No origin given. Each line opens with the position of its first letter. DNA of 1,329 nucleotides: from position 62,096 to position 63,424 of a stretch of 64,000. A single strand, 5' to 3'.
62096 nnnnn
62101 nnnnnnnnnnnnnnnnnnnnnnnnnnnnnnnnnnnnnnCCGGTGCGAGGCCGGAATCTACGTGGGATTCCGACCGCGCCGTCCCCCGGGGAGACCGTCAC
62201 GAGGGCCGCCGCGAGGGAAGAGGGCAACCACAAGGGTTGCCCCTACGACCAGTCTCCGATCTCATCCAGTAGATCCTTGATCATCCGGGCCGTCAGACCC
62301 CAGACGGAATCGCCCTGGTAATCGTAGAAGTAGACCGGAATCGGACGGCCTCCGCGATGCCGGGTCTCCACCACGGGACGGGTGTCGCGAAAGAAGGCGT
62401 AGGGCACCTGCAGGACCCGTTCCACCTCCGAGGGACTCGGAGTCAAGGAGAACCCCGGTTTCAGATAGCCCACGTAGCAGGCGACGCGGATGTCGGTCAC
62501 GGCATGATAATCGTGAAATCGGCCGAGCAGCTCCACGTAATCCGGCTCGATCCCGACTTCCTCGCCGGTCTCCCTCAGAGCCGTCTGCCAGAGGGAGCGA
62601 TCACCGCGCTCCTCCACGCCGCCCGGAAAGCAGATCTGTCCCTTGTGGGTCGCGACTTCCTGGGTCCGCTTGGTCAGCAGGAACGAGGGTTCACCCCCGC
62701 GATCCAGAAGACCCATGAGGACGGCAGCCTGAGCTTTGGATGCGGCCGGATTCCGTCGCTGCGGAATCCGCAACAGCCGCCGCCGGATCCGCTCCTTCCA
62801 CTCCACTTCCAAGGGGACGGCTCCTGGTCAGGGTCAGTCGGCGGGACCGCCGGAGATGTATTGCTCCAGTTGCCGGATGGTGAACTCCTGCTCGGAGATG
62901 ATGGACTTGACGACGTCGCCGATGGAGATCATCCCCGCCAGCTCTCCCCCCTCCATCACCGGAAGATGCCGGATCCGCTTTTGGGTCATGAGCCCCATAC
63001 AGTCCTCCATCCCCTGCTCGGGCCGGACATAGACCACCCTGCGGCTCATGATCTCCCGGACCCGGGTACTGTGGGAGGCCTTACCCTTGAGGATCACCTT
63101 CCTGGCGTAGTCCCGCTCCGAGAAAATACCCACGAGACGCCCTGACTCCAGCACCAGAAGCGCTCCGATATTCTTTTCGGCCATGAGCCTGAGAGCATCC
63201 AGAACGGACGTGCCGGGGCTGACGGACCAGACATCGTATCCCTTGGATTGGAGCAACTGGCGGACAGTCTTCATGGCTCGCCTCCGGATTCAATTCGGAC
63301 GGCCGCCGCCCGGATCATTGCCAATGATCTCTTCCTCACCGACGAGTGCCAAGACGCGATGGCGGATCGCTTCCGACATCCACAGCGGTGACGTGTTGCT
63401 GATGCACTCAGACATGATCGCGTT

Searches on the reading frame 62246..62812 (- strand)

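Call 33: search_protein_families(library=pfam, proteins=[window:62246-62812:-], max_evalue=0.01)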
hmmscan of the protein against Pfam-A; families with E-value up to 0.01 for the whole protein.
window:62246-62812:- (189 aa): 1 family
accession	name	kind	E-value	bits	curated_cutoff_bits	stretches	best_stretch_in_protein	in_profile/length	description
PF00293.34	NUDIX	-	2.3e-15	57.2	21.1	1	29-109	4-79/134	NUDIX domain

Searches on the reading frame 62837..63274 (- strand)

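Call 33: search_protein_families(library=pfam, proteins=[window:62837-63274:-], max_evalue=0.01)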
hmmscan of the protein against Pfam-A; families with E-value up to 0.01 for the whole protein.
window:62837-63274:- (146 aa): 1 family
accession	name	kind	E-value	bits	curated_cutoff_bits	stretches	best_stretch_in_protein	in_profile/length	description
PF00571.33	CBS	-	1.9e-28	99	24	2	72-125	1-55/57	CBS domain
